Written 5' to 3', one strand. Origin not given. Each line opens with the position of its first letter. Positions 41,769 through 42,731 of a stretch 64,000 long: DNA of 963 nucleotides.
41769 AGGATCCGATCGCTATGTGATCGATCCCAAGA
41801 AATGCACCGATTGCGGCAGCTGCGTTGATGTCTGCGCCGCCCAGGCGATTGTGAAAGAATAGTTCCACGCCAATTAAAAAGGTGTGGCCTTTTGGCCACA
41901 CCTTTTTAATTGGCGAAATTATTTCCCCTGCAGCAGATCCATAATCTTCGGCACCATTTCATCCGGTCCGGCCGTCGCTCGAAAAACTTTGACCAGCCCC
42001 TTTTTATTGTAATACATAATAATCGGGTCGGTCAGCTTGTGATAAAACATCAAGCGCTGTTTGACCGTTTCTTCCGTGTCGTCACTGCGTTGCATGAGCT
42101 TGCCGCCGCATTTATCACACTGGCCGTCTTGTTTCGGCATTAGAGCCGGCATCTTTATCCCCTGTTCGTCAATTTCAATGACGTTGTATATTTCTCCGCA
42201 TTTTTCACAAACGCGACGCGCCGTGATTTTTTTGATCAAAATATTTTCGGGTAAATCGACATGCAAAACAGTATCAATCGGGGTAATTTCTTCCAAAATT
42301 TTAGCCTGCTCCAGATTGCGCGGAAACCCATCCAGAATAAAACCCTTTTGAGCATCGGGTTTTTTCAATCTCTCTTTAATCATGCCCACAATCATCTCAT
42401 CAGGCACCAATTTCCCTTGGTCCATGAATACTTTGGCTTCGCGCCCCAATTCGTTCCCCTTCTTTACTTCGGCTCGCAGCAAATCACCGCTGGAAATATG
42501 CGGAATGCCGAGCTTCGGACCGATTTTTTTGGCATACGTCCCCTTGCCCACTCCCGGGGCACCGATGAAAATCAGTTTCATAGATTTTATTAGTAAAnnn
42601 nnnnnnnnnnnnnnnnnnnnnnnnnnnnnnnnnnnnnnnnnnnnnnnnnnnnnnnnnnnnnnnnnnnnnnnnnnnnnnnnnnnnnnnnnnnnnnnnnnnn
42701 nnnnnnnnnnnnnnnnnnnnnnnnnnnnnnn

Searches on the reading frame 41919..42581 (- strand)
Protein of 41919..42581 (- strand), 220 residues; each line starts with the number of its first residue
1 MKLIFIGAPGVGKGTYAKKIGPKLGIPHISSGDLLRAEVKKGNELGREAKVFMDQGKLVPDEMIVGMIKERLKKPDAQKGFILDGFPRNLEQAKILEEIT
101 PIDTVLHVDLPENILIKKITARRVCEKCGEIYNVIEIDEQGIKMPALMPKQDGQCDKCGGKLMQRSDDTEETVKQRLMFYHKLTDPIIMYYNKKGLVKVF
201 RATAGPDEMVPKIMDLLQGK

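Call 83: search_protein_families(library=pfam, proteins=[window:41919-42581:-], max_evalue=0.001)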
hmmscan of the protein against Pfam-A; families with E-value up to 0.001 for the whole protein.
window:41919-42581:- (220 aa): 4 families
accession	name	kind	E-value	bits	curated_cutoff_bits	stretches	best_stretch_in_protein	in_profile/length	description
PF00406.28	ADK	-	2.3e-51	174.3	26.8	1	6-195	2-150/151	Adenylate kinase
PF13207.12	AAA_17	-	5.7e-25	88.6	27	1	6-121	1-121/136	AAA domain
PF05191.20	ADK_lid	-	1e-13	51.3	26.6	1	122-167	1-36/36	Adenylate kinase, active site lid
PF13238.12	AAA_18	-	5.5e-05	24.1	29.4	1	5-126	3-115/128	AAA domain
